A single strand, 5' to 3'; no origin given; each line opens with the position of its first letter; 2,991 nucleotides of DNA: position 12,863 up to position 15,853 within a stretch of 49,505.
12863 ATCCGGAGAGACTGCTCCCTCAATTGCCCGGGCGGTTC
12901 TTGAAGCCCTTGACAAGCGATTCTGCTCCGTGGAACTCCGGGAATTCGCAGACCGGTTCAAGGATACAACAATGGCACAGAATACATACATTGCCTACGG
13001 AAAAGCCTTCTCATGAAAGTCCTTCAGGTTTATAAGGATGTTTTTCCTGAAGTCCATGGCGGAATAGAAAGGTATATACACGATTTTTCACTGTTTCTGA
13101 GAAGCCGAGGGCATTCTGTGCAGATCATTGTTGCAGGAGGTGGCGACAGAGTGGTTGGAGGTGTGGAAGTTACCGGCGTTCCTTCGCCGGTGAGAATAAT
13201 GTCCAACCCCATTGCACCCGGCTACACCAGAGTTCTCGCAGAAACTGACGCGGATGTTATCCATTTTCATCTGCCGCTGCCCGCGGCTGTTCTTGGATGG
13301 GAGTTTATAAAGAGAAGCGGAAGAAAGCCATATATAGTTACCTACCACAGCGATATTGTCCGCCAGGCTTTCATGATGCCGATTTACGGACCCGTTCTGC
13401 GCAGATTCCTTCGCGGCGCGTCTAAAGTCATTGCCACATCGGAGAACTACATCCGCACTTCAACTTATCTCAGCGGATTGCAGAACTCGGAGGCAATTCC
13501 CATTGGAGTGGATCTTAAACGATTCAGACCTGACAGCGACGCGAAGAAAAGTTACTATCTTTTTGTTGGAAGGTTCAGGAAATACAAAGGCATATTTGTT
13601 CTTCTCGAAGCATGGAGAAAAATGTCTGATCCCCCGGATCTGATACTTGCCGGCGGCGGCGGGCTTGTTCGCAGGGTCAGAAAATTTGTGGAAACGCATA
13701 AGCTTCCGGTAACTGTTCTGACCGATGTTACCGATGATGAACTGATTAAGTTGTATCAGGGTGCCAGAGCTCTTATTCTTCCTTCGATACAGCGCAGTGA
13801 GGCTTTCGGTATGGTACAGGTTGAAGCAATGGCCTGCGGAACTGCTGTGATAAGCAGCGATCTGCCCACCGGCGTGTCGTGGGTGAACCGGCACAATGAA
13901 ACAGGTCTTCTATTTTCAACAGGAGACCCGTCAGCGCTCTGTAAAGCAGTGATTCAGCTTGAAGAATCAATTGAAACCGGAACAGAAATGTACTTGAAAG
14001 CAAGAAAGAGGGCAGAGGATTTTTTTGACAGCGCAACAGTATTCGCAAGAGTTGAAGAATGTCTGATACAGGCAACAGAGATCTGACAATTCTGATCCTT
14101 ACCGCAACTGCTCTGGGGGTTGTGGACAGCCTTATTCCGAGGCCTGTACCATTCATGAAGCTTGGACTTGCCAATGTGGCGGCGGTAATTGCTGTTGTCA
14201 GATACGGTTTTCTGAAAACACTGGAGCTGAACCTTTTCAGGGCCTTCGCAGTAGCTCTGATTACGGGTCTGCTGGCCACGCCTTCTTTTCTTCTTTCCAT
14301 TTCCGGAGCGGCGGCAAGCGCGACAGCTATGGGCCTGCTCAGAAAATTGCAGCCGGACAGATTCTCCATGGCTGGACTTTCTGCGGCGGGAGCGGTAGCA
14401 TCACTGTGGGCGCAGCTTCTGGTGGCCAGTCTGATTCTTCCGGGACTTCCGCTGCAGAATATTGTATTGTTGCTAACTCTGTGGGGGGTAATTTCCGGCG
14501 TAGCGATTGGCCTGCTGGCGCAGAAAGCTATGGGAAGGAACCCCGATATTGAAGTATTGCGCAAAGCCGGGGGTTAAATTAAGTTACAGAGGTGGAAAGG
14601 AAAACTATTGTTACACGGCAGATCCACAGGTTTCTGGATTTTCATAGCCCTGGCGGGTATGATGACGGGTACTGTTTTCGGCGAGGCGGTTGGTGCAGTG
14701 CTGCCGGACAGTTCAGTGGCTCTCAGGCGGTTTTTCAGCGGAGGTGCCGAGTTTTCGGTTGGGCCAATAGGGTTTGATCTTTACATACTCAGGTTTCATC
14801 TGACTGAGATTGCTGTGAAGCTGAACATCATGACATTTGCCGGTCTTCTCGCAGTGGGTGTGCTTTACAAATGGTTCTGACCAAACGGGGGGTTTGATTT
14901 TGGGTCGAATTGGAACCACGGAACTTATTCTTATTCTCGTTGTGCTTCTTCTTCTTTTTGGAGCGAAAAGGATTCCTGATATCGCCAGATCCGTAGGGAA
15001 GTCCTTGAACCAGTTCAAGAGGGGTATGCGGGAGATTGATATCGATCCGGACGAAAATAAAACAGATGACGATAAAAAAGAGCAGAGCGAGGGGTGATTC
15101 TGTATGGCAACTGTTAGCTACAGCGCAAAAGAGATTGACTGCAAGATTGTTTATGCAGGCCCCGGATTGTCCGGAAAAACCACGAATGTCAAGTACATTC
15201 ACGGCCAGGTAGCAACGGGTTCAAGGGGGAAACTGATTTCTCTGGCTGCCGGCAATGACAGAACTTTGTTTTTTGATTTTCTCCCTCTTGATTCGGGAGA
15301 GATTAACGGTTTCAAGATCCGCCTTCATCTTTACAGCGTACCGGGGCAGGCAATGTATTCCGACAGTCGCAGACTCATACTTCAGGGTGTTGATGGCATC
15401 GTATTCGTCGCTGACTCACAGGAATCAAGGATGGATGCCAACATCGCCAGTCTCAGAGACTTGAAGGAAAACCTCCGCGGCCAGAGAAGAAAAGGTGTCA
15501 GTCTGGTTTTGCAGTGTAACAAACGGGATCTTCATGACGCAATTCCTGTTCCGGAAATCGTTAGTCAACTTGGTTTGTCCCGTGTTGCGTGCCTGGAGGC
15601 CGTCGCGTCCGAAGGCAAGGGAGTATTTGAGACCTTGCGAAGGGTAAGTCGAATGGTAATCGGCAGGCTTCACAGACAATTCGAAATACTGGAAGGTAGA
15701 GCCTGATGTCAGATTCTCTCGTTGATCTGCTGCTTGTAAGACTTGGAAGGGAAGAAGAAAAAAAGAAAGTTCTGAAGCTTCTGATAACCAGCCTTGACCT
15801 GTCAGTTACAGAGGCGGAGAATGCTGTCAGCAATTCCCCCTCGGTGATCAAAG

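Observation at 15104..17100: MglA-type GTPase translationally coupled to a membrane protein with a ribosomal L7/L12-CTD-like domain and a 4xCxxC zinc module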

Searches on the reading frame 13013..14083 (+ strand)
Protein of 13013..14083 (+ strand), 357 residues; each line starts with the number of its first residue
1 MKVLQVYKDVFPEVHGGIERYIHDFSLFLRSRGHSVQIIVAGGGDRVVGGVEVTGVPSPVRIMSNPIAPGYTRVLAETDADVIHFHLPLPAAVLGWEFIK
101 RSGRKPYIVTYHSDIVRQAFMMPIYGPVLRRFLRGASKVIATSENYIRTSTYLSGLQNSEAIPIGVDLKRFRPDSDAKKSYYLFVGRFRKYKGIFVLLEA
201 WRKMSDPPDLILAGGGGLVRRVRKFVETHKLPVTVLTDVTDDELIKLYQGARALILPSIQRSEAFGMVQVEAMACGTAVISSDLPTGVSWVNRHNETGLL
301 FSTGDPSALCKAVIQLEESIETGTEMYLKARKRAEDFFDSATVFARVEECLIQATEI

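Call 9: search_protein_families(library=pfam, proteins=[window:13013-14083:+], max_evalue=0.001)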
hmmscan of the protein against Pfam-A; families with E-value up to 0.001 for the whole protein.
window:13013-14083:+ (357 aa): 6 families
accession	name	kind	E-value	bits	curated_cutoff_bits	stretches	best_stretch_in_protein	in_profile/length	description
PF00534.26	Glycos_transf_1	-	3.5e-33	115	26.4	1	169-332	5-171/172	Glycosyl transferases group 1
PF13692.12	Glyco_trans_1_4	-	2.9e-26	92.9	27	1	182-316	4-139/142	Glycosyl transferases group 1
PF13439.12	Glyco_transf_4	-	8.6e-22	78.4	28.5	1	16-170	2-170/170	Glycosyltransferase Family 4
PF13579.12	Glyco_trans_4_4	-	9.3e-16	59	29.7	1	16-145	1-137/158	Glycosyl transferase 4-like domain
PF13477.12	Glyco_trans_4_2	-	4.6e-07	30.5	23.4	1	22-143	13-139/139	Glycosyl transferase 4-like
PF20706.3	GT4-conflict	-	0.00012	21.7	26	1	176-282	194-311/385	Family 4 Glycosyltransferase in conflict systems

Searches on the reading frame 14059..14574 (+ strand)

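Call 9: search_protein_families(library=pfam, proteins=[window:14059-14574:+], max_evalue=0.001)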
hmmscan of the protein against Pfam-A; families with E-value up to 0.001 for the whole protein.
window:14059-14574:+ (172 aa): 1 family
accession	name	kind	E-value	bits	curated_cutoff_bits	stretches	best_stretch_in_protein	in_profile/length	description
PF07456.16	Hpre_diP_synt_I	-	3.4e-30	105.5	30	1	12-155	1-145/147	Heptaprenyl diphosphate synthase component I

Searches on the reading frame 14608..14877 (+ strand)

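Call 9: search_protein_families(library=pfam, proteins=[window:14608-14877:+], max_evalue=0.001)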
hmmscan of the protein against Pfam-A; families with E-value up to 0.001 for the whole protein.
window:14608-14877:+ (90 aa): 1 family
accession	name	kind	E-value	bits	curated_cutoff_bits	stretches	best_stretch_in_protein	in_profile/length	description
PF14209.11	DUF4321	-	8.2e-05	22.8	27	1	42-87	3-48/48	Domain of unknown function (DUF4321)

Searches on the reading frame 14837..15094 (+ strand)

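Call 9: search_protein_families(library=pfam, proteins=[window:14837-15094:+], max_evalue=0.001)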
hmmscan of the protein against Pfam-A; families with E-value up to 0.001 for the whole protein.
window:14837-15094:+ (86 aa): 1 family
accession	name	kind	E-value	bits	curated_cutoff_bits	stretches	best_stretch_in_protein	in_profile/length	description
PF02416.21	TatA_B_E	-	1.7e-17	62.8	21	1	25-75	1-51/53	mttA/Hcf106 family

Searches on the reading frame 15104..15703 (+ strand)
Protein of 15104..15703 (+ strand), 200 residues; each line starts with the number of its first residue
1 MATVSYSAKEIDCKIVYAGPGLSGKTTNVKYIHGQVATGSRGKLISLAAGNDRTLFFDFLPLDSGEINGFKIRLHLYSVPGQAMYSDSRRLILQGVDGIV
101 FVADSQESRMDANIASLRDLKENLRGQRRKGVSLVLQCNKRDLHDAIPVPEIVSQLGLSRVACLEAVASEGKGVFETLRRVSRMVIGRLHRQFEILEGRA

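Call 3: search_protein_families(library=pfam, proteins=[window:15104-15703:+], max_evalue=10)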
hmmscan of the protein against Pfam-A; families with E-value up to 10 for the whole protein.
window:15104-15703:+ (200 aa): 8 families
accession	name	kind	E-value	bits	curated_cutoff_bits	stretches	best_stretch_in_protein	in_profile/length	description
PF00025.27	Arf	-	2e-09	37.6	22.3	1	68-182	54-171/174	ADP-ribosylation factor family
PF00071.28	Ras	-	0.00037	20.5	21.6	1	64-181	40-156/162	Ras family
PF04670.18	Gtr1_RagA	-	0.0032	17.4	22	1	71-129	47-110/232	Gtr1/RagA G protein conserved region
PF00009.33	GTP_EFTU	-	0.0039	17.2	26.5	1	73-156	70-146/188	Elongation factor Tu GTP binding domain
PF09439.16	SRPRB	-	0.051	13.4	25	1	91-153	68-131/178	Signal recognition particle receptor beta subunit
PF08477.19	Roc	-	0.059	14.1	27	1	14-142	1-119/119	Ras of Complex, Roc, domain of DAPkinase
PF00875.24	DNA_photolyase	-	0.085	13.2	26.6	1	106-175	44-106/164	DNA photolyase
PF00503.26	G-alpha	-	0.22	11.1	48.8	1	9-33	19-42/333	G-protein alpha subunit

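Call 4: search_protein_families(library=ncbifam, proteins=[window:15104-15703:+], max_evalue=1)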
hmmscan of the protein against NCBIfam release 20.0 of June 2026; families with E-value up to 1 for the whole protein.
window:15104-15703:+ (200 aa): 2 families
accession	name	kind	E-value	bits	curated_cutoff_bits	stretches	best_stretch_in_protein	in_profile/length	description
TIGR00231.1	small_GTP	domain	5.4e-06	26.3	42.5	1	12-145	3-126/164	GTP-binding protein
TIGR03744.1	traC_PFL_4706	equivalog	0.18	9.6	520.6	1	17-108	479-568/892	conjugative transfer ATPase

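Call 16: search_solved_structures(query=window:15104-15703:+, max_evalue=0.001, show_alignments=1)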
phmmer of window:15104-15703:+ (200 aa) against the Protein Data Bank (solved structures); distinct sequences matched with E-value up to 0.001: 49.
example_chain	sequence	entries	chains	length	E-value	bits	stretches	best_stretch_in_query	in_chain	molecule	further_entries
3t12_A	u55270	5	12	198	2.8e-64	219.6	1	1-189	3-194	Gliding protein mglA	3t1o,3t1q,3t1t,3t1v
6h17_A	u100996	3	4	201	8.2e-61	208.3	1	1-190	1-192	Mutual gliding-motility protein MglA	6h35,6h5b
6hjh_A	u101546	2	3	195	8.3e-61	208.2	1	1-190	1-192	Mutual gliding-motility protein MglA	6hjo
5ymx_A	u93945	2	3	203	9e-61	208.1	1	1-190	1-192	Mutual gliding-motility protein MglA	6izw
2b6h_A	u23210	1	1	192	6.1e-06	29.4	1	76-181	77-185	ADP-ribosylation factor 5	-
6pta_A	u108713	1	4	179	1.2e-05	28.4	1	72-184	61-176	ADP-ribosylation factor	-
5uf8_A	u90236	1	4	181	1.7e-05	27.9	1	72-181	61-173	Potential ADP-ribosylation factor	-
5di3_A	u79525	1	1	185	3.1e-05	27.1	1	68-162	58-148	ADP-ribosylation factor-like protein 3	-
5de3_A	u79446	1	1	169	5.3e-05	26.3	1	68-162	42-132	ADP-ribosylation factor-like protein 3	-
4fme_C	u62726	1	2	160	7.3e-05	25.9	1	71-178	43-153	ADP-ribosylation factor 6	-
3n5c_A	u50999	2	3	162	7.3e-05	25.9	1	71-178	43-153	ADP-ribosylation factor 6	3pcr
7xrd_A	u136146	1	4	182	7.4e-05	25.8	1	71-178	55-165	ADP-ribosylation factor 6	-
1e0s_A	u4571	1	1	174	7.7e-05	25.8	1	71-178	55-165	ADP-ribosylation factor 6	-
2a5d_A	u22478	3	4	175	7.7e-05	25.8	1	71-178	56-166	ADP-ribosylation factor 6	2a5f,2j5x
1zd9_A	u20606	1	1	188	7.8e-05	25.8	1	65-163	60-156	ADP-ribosylation factor-like 10B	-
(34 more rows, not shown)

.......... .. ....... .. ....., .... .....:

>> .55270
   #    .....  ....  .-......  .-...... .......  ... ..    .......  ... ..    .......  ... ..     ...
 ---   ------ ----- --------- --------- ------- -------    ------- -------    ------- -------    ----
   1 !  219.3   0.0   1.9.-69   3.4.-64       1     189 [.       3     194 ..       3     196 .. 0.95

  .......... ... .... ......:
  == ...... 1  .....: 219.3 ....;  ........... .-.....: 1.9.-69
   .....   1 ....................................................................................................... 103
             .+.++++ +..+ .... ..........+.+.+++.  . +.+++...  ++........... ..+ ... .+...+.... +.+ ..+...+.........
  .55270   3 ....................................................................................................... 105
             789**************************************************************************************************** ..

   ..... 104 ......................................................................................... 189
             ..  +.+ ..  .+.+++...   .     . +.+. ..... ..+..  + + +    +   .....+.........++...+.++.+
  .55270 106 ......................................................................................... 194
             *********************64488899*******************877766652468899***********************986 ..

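Call 69: find_homologous_proteins(query=window:15104-15703:+, max_evalue=1e-20)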
Query window:15104-15703:+ (200 aa): 7721 proteins with E <= 1e-20 among 8000 candidates; the best 120 are listed.
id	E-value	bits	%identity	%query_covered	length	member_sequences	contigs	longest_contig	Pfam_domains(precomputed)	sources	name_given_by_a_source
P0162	3.7e-119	413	96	100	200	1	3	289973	PF00025.28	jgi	jgi:signal recognition particle receptor subunit beta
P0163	1.3e-118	411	95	100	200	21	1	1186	PF00025.28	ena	-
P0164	2.4e-118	411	96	100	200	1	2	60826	PF00025.28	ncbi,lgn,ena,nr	ncbi:MAG: gliding-motility protein MglA [Candidatus Sabulitectum sp.]|nr:gliding-motility protein Mg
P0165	3.5e-118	410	96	100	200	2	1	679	PF00025.28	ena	-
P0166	6.9e-118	409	95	100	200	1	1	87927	PF00025.28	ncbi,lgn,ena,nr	ncbi:MAG: GTPase domain-containing protein [Candidatus Sabulitectum sp.]|nr:GTPase domain-containing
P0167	1.3e-117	408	96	100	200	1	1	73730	PF00025.28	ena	-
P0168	6.4e-117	406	95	100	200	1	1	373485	PF00025.28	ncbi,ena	-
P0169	6.6e-117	406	95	100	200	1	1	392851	PF00025.28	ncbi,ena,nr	ncbi:MAG: gliding-motility protein MglA [Candidatus Sabulitectum sp.]|nr:gliding-motility protein Mg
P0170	9.0e-117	405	95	100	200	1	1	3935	PF00025.28,PF00071.29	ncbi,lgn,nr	ncbi:MAG: ADP-ribosylation factor-like protein [Candidatus Fermentibacteria bacterium]|nr:ADP-ribosy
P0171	1.3e-116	405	94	100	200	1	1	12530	PF00025.28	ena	-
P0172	1.7e-116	405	94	100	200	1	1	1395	PF00025.28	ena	-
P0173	3.3e-116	404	94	100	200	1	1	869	PF00025.28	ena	-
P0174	1.6e-115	401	94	100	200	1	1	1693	PF00025.28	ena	-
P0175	9.5e-115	399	93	100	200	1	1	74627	PF00025.28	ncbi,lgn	-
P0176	5.3e-113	393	91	100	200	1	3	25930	PF00025.28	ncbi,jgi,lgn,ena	-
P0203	5.8e-94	331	77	98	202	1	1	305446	PF00025.28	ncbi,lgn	-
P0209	7.8e-92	324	77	97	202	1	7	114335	PF00025.28,PF04670.19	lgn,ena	-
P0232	1.6e-63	232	58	96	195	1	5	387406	PF00025.28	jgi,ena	-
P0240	4.9e-63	230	58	95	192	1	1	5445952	PF00025.28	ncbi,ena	-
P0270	2.8e-62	228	58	95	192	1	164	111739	PF00025.28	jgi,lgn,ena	jgi:signal recognition particle receptor subunit beta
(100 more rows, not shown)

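Call 70: find_encoding_contigs(protein=P0240, flank=3500, max_places=1)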
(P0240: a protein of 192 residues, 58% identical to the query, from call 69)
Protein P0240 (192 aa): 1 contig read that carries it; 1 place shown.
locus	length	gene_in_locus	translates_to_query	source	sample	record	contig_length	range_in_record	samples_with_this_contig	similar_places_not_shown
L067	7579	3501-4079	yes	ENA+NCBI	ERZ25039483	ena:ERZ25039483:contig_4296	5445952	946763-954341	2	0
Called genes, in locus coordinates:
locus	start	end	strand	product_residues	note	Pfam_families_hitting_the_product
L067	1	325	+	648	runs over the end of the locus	PF05496:RuvB_N (faint), PF13177:DNA_pol3_delta2, PF13401:AAA_22 (weak), PF13604:AAA_30 (faint), PF00004:AAA, PF22608:DNAX_ATPase_lid, PF12169:DNA_pol3_gamma3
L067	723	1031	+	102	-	PF01527:HTH_Tnp_1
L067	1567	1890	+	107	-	PF02575:YbaB_DNA_bd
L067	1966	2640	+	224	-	PF21176:RecR_HhH, PF02132:RecR_ZnF, PF13662:Toprim_4, PF01751:Toprim (weak), PF21175:RecR_C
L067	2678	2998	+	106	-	-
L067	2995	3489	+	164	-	PF03259:Robl_LC7 (faint)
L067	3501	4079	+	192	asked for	PF00025:Arf (weak)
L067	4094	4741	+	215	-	PF01066:CDP-OH_P_transf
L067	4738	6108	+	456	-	PF00994:MoCF_biosynth, PF18146:CinA_KH, PF02464:CinA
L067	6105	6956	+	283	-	PF00561:Abhydrolase_1, PF12146:Hydrolase_4, PF12697:Abhydrolase_6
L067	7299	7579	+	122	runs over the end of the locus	PF08378:NERD (faint), PF02021:UPF0102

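Call 71: find_encoding_contigs(protein=P0232, flank=3500, max_places=1)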
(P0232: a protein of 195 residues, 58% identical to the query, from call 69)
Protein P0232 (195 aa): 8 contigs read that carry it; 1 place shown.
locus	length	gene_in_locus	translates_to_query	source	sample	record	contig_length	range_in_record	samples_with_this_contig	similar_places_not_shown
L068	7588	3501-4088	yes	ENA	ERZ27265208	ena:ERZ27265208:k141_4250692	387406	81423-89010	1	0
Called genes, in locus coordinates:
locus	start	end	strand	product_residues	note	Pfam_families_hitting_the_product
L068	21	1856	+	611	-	PF00009:GTP_EFTU, PF01926:MMR_HSR1 (weak), PF22042:EF-G_D2, PF03144:GTP_EFTU_D2, PF14492:EFG_III (weak), PF00679:EFG_C, PF21018:BipA_C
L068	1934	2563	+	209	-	PF03009:GDPD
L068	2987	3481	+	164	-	PF03259:Robl_LC7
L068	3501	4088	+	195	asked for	PF00025:Arf (weak)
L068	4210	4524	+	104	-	PF00829:Ribosomal_L21p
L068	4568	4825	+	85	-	PF01016:Ribosomal_L27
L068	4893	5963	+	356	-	PF01018:GTP1_OBG, PF00009:GTP_EFTU (faint), PF03308:MeaB (faint), PF01926:MMR_HSR1, PF02421:FeoB_N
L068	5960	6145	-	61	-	-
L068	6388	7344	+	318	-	PF01078:Mg_chelatase (faint), PF00158:Sigma54_activat, PF13191:AAA_16, PF14532:Sigma54_activ_2, PF00004:AAA (faint), PF07728:AAA_5, PF25601:AAA_lid_14, PF02954:HTH_8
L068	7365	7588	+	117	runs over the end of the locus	PF01258:zf-dskA_traR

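Call 72: find_encoding_contigs(protein=P0270, flank=3500, max_places=1)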
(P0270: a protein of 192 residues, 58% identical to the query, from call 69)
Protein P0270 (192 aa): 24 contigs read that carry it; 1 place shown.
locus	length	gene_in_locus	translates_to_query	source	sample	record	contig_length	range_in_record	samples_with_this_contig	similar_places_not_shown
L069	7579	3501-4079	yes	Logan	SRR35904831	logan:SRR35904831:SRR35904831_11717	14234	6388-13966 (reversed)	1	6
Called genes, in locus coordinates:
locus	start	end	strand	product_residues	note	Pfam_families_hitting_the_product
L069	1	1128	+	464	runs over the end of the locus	?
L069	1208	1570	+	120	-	PF02021:UPF0102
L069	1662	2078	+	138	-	PF02575:YbaB_DNA_bd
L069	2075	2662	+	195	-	PF21176:RecR_HhH, PF02132:RecR_ZnF, PF01751:Toprim, PF13662:Toprim_4, PF21175:RecR_C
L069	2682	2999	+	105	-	-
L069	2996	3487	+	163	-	PF03259:Robl_LC7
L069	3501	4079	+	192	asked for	PF00025:Arf (faint)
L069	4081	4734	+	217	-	PF01066:CDP-OH_P_transf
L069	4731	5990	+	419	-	PF00994:MoCF_biosynth, PF18146:CinA_KH, PF02464:CinA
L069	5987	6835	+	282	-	PF00561:Abhydrolase_1, PF12146:Hydrolase_4, PF12697:Abhydrolase_6, PF20408:Abhydrolase_11 (weak)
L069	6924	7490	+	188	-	PF01025:GrpE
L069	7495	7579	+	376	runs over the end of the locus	PF00226:DnaJ, PF01556:DnaJ_C, PF15777:Anti-TRAP (faint), PF00684:DnaJ_CXXCXGXG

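Call 74: find_encoding_contigs(protein=P0203, flank=4000, max_places=1)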
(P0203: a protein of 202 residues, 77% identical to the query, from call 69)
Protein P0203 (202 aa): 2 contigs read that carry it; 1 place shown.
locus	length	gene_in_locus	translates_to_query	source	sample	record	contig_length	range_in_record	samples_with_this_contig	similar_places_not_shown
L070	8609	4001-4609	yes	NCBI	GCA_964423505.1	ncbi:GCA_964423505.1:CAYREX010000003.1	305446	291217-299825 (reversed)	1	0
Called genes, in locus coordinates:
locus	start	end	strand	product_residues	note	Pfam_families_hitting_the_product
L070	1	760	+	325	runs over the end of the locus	PF00483:NTP_transferase, PF01128:IspD (faint), PF12804:NTP_transf_3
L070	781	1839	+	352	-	PF13439:Glyco_transf_4 (weak), PF20706:GT4-conflict (weak), PF00534:Glycos_transf_1, PF13692:Glyco_trans_1_4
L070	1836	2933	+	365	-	PF13439:Glyco_transf_4, PF13579:Glyco_trans_4_4, PF20706:GT4-conflict (weak), PF00534:Glycos_transf_1, PF13692:Glyco_trans_1_4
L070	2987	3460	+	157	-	PF07456:Hpre_diP_synt_I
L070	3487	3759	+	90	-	-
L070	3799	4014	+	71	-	PF02416:TatA_B_E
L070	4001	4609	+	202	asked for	PF00025:Arf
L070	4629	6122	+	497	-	-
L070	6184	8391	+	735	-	PF01751:Toprim, PF01131:Topoisom_bac, PF01396:Zn_ribbon_Top1, PF06677:Auto_anti-p27 (faint), PF01396:Zn_ribbon_Top1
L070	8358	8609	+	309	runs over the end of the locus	PF02899:Phage_int_SAM_1, PF00589:Phage_integrase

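Call 75: find_encoding_contigs(protein=P0209, flank=4000, max_places=1)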
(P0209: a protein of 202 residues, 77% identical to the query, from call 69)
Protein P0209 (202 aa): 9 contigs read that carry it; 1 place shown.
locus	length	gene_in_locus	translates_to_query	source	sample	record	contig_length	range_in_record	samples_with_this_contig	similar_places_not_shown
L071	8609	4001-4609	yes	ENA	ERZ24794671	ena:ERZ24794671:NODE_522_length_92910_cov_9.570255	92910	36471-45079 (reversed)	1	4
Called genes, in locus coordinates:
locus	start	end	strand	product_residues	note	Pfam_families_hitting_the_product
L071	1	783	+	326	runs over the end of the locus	PF00483:NTP_transferase, PF01128:IspD (faint), PF12804:NTP_transf_3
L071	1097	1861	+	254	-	PF20706:GT4-conflict, PF00534:Glycos_transf_1, PF13692:Glyco_trans_1_4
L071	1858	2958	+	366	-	PF20706:GT4-conflict (faint), PF13439:Glyco_transf_4, PF13579:Glyco_trans_4_4, PF00534:Glycos_transf_1, PF13692:Glyco_trans_1_4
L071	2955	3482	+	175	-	PF07456:Hpre_diP_synt_I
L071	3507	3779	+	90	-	-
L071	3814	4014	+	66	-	PF02416:TatA_B_E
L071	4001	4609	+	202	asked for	PF04670:Gtr1_RagA (faint), PF00025:Arf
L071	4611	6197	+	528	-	-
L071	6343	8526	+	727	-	PF01751:Toprim, PF01131:Topoisom_bac, PF01396:Zn_ribbon_Top1, PF06677:Auto_anti-p27 (faint), PF01396:Zn_ribbon_Top1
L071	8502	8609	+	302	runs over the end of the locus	PF02899:Phage_int_SAM_1, PF00589:Phage_integrase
